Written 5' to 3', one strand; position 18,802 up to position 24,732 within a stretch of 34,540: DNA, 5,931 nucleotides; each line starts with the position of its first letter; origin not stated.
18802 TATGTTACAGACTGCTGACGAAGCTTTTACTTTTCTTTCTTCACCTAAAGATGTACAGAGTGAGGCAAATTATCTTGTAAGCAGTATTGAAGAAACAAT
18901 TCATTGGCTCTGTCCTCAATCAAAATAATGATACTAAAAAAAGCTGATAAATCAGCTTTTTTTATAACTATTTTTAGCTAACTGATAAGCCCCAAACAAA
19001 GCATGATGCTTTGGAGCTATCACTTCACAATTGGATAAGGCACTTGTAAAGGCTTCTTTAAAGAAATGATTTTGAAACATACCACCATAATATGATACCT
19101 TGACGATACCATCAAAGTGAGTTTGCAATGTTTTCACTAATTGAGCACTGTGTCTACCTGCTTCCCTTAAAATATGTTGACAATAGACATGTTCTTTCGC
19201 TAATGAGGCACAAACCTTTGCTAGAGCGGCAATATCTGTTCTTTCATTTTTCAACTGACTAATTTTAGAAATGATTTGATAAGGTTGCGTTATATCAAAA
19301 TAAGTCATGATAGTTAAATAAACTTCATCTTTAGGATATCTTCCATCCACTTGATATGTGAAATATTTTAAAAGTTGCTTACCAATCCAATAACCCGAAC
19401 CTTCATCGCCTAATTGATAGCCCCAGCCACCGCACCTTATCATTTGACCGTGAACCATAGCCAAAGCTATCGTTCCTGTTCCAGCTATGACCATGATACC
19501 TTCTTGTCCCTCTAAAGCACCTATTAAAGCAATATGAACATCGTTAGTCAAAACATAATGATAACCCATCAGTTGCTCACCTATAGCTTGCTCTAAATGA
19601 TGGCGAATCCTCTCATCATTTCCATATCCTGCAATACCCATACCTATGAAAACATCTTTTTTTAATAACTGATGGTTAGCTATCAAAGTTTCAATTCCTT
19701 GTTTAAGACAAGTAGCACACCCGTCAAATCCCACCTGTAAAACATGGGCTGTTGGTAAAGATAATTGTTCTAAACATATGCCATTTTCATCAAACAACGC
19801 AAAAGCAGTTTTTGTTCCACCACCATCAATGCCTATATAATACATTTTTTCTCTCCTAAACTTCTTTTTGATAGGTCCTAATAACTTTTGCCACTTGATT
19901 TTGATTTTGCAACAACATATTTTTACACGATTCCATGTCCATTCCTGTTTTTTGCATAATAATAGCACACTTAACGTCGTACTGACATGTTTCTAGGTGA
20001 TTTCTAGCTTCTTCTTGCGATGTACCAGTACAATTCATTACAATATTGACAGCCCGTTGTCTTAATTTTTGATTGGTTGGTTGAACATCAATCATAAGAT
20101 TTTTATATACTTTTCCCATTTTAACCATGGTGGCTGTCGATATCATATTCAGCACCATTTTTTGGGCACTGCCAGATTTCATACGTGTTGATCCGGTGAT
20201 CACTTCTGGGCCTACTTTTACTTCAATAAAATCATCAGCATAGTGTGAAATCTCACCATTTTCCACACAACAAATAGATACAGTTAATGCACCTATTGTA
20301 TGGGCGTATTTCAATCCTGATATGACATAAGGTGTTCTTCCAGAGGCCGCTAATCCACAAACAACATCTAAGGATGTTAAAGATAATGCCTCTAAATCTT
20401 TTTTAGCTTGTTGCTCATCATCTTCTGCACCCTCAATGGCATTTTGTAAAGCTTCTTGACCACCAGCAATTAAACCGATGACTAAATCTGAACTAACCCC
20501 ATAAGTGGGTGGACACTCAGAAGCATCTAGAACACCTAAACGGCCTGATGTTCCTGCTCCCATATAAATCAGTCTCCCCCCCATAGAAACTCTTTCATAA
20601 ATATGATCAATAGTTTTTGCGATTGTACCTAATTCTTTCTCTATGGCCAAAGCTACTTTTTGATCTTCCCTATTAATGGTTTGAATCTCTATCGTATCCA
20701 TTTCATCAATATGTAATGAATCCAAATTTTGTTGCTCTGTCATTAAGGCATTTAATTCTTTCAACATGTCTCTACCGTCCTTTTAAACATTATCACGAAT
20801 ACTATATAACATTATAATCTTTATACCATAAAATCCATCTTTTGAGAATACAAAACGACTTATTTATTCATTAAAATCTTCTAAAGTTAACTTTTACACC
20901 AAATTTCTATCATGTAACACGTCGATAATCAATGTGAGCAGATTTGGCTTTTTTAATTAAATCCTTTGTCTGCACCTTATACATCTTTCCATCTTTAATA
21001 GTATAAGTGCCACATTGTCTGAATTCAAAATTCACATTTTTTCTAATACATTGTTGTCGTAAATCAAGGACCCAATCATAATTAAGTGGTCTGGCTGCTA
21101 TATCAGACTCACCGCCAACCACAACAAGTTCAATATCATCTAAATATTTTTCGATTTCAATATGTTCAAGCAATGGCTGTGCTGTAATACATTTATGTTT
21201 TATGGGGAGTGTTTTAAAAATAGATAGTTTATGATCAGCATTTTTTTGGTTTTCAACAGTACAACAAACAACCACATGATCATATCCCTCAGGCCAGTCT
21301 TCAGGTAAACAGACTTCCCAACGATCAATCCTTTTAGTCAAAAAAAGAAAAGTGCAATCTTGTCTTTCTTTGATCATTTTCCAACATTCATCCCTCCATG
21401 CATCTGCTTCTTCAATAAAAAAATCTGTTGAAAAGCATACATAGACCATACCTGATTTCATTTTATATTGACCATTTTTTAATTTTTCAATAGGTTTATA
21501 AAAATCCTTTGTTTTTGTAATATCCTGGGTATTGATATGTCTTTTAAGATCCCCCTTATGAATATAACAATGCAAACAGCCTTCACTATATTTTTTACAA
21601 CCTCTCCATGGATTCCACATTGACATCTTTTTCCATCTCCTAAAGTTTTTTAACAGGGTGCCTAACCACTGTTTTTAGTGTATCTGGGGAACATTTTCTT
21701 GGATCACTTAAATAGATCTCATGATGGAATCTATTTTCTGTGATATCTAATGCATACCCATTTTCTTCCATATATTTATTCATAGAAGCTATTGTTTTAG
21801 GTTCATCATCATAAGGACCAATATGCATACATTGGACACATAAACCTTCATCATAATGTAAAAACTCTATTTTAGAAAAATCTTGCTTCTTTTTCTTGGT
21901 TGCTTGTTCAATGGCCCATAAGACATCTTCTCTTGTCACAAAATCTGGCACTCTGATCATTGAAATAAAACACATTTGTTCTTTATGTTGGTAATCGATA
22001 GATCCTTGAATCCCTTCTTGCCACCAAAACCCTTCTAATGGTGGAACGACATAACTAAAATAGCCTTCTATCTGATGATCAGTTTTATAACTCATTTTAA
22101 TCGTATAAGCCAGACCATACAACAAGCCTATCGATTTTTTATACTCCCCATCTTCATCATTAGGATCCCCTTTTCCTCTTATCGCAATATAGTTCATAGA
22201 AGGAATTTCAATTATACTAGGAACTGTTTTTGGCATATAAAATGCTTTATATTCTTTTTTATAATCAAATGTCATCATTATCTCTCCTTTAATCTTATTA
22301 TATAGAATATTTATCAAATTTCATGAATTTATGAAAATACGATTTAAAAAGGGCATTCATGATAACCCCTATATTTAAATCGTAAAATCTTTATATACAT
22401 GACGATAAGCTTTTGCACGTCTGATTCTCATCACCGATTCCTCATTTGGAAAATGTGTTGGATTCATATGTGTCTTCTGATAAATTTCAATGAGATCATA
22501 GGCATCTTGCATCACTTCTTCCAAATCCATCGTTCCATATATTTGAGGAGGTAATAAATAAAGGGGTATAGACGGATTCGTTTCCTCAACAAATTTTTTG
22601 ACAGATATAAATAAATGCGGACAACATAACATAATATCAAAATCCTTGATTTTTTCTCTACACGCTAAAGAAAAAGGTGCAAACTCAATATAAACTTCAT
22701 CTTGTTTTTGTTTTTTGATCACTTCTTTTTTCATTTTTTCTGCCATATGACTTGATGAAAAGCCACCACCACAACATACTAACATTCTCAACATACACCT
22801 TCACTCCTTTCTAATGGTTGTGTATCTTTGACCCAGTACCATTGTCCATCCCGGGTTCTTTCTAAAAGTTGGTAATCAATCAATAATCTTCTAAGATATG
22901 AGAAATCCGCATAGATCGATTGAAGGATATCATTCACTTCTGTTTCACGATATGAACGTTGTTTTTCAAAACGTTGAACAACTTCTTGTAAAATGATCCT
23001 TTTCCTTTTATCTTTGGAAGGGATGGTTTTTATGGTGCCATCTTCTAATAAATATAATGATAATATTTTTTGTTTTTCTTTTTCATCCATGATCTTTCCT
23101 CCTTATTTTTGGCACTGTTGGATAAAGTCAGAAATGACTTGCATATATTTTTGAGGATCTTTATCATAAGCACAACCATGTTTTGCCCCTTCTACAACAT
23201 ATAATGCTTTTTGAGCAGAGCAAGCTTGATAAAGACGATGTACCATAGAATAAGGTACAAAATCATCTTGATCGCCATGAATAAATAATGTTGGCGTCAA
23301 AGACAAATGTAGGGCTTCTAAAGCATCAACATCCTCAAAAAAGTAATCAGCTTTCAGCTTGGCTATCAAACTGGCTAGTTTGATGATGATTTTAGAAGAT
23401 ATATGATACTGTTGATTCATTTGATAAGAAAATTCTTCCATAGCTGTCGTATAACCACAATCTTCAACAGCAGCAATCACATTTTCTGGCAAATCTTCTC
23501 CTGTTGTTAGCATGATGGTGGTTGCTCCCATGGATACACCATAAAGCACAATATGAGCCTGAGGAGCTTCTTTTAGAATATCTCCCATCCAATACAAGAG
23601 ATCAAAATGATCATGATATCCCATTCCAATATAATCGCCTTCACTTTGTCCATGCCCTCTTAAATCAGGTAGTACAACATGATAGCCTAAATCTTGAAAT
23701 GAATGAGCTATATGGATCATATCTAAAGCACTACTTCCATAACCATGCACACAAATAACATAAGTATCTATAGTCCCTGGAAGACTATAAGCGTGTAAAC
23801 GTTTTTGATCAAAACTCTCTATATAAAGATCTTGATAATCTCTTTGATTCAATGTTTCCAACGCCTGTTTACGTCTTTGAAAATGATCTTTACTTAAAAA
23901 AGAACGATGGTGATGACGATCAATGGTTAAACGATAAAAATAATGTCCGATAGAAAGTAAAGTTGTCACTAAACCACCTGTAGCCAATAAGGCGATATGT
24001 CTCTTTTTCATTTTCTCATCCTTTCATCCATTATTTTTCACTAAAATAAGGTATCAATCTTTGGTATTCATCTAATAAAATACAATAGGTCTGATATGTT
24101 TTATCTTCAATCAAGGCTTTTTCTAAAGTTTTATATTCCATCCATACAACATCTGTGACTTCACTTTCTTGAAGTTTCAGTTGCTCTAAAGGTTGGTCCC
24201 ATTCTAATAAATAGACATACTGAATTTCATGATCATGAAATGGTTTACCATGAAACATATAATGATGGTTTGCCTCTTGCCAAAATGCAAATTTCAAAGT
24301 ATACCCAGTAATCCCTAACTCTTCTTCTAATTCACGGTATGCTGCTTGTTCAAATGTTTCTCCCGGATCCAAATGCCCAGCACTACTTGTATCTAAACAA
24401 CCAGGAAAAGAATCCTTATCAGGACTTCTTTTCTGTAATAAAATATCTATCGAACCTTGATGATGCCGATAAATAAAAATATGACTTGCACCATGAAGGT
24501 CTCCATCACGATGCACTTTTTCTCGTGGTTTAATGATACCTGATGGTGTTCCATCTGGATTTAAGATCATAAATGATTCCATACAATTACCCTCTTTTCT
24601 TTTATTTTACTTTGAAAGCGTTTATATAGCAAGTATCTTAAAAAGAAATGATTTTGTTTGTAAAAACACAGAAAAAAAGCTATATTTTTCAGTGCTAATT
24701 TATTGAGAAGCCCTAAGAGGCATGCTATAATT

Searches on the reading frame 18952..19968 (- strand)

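Call 82: search_protein_families(library=pfam, proteins=[window:18952-19968:-], max_evalue=0.00001)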
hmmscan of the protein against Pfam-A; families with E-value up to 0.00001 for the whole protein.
window:18952-19968:- (338 aa): 1 family
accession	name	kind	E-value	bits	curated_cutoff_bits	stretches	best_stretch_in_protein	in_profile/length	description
PF01869.26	BcrAD_BadFG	-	4.3e-32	112.1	31.5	1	45-313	1-246/271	BadF/BadG/BcrA/BcrD ATPase family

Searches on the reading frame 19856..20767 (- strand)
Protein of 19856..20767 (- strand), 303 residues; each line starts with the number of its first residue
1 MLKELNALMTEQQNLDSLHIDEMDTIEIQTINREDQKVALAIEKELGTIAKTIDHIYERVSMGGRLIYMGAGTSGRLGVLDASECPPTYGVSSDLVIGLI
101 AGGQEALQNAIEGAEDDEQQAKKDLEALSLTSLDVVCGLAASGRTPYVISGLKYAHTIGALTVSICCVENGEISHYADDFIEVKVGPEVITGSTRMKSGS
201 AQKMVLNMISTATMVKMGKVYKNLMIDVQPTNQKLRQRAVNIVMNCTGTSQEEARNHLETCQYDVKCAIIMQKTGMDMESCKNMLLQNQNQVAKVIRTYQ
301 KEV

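Call 82: search_protein_families(library=pfam, proteins=[window:19856-20767:-], max_evalue=0.00001)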
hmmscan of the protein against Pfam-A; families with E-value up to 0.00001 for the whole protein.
window:19856-20767:- (303 aa): 3 families
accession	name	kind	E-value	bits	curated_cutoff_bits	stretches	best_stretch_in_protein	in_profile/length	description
PF22645.1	GKRP_SIS_N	-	6.6e-19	68.2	27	1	49-155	2-112/113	Glucokinase regulatory protein N-terminal SIS domain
PF20741.3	GKRP-like_C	-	1e-08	36.1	27.7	1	222-265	1-44/100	C-terminal lid domain of glucokinase regulatory protein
PF01380.27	SIS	-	2.3e-06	27.9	25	1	128-209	49-128/131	SIS domain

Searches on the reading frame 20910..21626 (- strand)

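Call 82: search_protein_families(library=pfam, proteins=[window:20910-21626:-], max_evalue=0.00001)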
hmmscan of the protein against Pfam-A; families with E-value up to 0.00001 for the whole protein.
window:20910-21626:- (238 aa): 1 family
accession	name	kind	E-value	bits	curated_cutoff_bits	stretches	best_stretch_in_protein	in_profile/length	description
PF07505.17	DUF5131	-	2e-43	149.1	28.9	1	3-220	10-230/243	Protein of unknown function (DUF5131)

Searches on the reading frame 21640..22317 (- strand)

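Call 82: search_protein_families(library=pfam, proteins=[window:21640-22317:-], max_evalue=0.00001)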
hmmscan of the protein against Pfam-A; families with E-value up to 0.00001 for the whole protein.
window:21640-22317:- (225 aa): 1 family
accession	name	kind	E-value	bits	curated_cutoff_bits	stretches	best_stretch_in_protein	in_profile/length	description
PF06445.20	GyrI-like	-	8.2e-20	72.1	26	1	33-223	3-155/155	GyrI-like small molecule binding domain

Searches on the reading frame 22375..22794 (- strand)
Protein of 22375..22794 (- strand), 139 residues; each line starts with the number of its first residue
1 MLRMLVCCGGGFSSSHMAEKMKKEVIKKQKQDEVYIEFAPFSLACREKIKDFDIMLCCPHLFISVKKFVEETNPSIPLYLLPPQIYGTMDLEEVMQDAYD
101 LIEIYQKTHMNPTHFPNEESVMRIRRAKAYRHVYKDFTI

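Call 82: search_protein_families(library=pfam, proteins=[window:22375-22794:-], max_evalue=0.00001)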
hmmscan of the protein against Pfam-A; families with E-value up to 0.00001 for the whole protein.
window:22375-22794:- (139 aa): 1 family
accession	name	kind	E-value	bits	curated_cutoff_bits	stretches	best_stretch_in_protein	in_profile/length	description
PF02302.22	PTS_IIB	-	1.4e-09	38.9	23.6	1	4-96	2-89/90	PTS system, Lactose/Cellobiose specific IIB subunit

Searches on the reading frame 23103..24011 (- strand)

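Call 82: search_protein_families(library=pfam, proteins=[window:23103-24011:-], max_evalue=0.00001)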
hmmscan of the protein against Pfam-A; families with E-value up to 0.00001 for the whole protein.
window:23103-24011:- (302 aa): 5 families
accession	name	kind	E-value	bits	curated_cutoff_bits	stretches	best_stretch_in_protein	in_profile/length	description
PF12146.15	Hydrolase_4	-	8.3e-20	71.5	27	1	83-178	5-101/239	Serine aminopeptidase, S33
PF00561.26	Abhydrolase_1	-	1.1e-17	65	25.8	1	85-200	3-118/245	alpha/beta hydrolase fold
PF12697.13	Abhydrolase_6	-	3.2e-09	38.2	26.3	1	85-288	1-213/217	Alpha/beta hydrolase family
PF02129.25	Peptidase_S15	-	2.3e-08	34.5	23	0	95-183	46-125/262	X-Pro dipeptidyl-peptidase (S15 family)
PF00326.27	Peptidase_S9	-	2.3e-08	34.2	22.6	1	101-300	6-209/213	Prolyl oligopeptidase family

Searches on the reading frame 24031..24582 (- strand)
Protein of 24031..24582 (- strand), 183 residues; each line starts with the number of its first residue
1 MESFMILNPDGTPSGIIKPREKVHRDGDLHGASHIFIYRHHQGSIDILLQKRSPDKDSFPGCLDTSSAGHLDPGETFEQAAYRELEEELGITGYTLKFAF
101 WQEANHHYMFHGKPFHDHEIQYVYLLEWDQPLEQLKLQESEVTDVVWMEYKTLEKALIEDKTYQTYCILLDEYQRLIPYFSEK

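Call 82: search_protein_families(library=pfam, proteins=[window:24031-24582:-], max_evalue=0.00001)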
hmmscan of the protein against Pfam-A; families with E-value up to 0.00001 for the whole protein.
window:24031-24582:- (183 aa): 1 family
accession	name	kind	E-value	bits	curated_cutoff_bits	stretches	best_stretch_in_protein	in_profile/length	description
PF00293.34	NUDIX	-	2.1e-21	76.8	21.1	1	32-156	5-121/134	NUDIX domain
